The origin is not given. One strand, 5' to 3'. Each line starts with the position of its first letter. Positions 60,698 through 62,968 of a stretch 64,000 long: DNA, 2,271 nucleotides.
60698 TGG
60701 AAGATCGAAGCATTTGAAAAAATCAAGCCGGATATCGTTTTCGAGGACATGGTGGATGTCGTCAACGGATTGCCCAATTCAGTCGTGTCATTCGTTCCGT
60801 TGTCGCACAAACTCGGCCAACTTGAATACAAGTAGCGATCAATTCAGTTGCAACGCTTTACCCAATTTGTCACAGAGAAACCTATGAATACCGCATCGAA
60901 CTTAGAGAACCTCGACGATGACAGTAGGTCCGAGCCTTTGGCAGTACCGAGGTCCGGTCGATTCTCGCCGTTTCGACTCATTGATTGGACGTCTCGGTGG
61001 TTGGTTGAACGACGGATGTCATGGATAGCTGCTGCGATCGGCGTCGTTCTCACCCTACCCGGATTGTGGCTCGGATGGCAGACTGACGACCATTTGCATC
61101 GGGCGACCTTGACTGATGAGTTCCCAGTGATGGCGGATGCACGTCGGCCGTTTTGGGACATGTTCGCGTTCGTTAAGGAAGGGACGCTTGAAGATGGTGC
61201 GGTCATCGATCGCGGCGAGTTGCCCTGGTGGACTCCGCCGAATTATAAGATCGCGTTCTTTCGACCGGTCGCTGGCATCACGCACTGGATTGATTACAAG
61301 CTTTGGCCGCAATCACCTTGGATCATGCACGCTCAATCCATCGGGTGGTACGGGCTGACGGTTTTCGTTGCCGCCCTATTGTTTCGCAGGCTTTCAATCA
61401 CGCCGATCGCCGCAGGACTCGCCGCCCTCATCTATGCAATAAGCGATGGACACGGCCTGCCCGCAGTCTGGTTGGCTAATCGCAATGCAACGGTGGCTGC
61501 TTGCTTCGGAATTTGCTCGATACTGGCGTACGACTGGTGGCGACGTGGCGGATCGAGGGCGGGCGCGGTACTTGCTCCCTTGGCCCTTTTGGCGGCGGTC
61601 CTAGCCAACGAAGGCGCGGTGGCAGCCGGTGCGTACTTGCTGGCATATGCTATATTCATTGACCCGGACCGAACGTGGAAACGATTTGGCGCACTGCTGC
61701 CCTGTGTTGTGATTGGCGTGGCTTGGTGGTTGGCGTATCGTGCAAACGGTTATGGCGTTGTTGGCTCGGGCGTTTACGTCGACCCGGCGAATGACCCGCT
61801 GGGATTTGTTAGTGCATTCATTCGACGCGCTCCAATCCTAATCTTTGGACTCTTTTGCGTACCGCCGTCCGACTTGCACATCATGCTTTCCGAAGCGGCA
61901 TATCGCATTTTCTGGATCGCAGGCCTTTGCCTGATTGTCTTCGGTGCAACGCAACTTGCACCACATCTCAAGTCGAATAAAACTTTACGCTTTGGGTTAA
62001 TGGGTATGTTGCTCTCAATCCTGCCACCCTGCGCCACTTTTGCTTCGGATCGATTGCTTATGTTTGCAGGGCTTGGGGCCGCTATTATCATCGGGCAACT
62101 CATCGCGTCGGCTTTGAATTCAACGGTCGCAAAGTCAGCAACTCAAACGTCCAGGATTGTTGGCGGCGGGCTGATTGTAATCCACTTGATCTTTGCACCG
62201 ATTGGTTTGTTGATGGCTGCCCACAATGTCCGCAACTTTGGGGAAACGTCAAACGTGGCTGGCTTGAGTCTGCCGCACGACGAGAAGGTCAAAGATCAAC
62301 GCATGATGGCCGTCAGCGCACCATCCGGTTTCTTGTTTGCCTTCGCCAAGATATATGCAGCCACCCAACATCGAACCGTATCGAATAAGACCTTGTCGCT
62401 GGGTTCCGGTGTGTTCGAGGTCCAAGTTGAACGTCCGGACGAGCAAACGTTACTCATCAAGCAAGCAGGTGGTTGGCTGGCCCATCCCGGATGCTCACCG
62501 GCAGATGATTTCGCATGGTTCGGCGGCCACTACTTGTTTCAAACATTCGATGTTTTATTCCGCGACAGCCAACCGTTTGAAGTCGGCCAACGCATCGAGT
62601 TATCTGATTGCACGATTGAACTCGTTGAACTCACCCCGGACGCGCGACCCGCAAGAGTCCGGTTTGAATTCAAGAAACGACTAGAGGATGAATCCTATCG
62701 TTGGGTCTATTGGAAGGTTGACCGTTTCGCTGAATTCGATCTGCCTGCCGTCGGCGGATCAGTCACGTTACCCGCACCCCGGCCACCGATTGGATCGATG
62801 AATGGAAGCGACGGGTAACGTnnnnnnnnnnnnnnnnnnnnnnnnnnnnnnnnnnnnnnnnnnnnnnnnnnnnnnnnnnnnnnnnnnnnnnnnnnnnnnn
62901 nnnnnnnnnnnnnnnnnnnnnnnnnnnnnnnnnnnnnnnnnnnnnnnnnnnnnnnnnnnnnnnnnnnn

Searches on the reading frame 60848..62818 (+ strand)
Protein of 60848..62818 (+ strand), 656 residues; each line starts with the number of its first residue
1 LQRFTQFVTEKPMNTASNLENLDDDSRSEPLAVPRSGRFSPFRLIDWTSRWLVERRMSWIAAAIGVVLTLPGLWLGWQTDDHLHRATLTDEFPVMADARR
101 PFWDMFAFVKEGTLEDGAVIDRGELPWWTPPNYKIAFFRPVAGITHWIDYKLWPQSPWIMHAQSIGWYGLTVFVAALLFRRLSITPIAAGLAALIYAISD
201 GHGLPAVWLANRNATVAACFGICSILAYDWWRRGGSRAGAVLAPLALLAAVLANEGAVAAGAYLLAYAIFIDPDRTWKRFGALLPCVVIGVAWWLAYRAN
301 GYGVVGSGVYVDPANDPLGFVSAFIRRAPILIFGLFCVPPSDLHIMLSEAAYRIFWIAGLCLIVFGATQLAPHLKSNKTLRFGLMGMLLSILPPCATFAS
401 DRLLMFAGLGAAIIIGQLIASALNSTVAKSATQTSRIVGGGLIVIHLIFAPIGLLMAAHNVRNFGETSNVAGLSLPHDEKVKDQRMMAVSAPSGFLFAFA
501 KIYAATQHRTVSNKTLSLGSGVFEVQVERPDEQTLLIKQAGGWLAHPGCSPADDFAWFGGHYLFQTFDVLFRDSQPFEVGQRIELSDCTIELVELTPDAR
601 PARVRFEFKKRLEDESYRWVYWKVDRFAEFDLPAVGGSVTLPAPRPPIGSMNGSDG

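Call 40: search_protein_families(library=pfam, proteins=[window:60848-62818:+], max_evalue=0.001)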
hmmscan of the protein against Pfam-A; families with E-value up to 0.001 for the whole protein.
window:60848-62818:+ (656 aa): 0 families

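Call 41: list_cluster_members(proteins=[window:60848-62815:+, window:57422-60256:-, window:55066-56280:+, window:52569-54806:-, window:45998-47089:+, window:34599-36626:+, window:28468-29997:+, window:30000-31502:+])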
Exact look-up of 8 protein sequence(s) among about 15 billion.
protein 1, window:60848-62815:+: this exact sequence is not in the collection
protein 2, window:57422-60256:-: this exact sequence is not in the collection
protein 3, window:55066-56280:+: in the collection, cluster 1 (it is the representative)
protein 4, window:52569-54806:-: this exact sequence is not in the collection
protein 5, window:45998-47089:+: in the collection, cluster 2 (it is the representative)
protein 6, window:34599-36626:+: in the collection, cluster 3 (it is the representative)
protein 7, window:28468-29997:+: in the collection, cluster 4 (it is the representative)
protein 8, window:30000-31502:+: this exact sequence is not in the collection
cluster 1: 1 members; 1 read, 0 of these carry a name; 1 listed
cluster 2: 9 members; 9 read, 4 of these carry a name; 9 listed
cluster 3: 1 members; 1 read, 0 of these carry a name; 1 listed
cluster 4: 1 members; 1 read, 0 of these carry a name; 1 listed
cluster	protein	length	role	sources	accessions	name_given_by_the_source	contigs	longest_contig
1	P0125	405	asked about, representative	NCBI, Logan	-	-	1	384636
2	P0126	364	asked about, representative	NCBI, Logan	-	-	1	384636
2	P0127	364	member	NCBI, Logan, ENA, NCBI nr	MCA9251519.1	MAG: UDP-N-acetylglucosamine 2-epimerase (non-hydrolyzing) [Phycisphaerales bacterium] | UDP-N-acetylglucosamine 2-epimerase (non-hydrolyzing) [Phycisphaerales bacterium]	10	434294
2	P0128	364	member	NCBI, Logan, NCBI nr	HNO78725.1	MAG TPA: UDP-N-acetylglucosamine 2-epimerase (non-hydrolyzing) [Phycisphaerae bacterium] | UDP-N-acetylglucosamine 2-epimerase (non-hydrolyzing) [Phycisphaerae bacterium]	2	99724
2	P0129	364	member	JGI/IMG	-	UDP-N-acetylglucosamine 2-epimerase (non-hydrolysing)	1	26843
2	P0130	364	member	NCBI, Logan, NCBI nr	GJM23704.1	MAG: UDP-N-acetyl glucosamine 2-epimerase [Phycisphaerae bacterium]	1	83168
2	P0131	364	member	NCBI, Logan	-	-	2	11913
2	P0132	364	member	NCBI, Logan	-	-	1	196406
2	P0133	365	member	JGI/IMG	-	-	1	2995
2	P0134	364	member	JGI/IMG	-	-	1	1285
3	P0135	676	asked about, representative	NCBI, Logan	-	-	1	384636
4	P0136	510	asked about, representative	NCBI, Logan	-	-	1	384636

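Call 42: find_encoding_contigs(protein=window:60884-62815:+, flank=10000, max_places=2)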
Protein window:60884-62815:+ (644 aa): 2 contigs read that carry it; 1 place shown.
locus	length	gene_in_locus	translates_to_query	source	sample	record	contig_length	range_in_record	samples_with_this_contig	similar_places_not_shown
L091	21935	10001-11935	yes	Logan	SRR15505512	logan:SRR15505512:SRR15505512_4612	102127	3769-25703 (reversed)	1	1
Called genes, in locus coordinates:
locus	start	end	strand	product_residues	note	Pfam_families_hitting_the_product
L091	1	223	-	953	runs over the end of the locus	-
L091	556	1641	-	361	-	PF11199:DUF2891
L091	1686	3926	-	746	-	PF08309:LVIVD (faint)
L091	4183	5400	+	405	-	-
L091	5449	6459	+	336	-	-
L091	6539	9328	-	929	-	PF17900:Peptidase_M1_N (weak), PF01433:Peptidase_M1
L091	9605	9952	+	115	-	-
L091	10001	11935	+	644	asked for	-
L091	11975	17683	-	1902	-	PF20148:DUF6531, PF05593:RHS_repeat (faint), PF25023:TEN_YD-shell, PF00216:Bac_DNA_binding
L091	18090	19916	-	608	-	PF19864:Radical_SAM_N2, PF04055:Radical_SAM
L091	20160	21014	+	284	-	-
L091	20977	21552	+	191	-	-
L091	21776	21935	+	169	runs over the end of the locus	PF13690:CheX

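Call 46: search_protein_families(library=pfam, proteins=[L091:11978-17683:-, L091:18090-19916:-, L091:20160-21014:+, L091:20977-21552:+], max_evalue=0.01)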
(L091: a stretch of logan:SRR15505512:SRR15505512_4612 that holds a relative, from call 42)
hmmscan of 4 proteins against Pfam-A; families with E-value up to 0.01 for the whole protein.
L091:11978-17683:- (1902 aa): 4 families
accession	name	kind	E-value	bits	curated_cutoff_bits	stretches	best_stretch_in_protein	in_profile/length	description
PF05593.20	RHS_repeat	-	7.7e-48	160.5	22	6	1019-1049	1-31/38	RHS Repeat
PF00216.26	Bac_DNA_binding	-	1.2e-19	70.7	22.4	1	1631-1687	34-90/90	Bacterial DNA-binding protein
PF20148.4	DUF6531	-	1.7e-15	57.6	24.1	1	132-204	2-74/74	Domain of unknown function (DUF6531)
PF03527.20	RHS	-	0.0007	19.8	27.9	1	1502-1533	2-33/38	RHS protein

L091:18090-19916:- (608 aa): 3 families
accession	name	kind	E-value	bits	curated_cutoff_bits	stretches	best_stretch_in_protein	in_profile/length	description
PF19864.5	Radical_SAM_N2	-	4e-55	185.9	29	1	59-210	1-151/151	Radical SAM proteins, N-terminal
PF04055.27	Radical_SAM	-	1.3e-17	65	29.5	1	268-431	1-164/166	Radical SAM superfamily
PF02310.24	B12-binding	-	0.0052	17.1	32.1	0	107-179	51-120/121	B12 binding domain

L091:20160-21014:+ (284 aa): 1 family
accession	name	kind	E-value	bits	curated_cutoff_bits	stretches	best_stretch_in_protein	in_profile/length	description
PF07963.17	N_methyl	-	0.0077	16.2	21.2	0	19-40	5-26/27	Prokaryotic N-terminal methylation motif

L091:20977-21552:+ (191 aa): 0 families
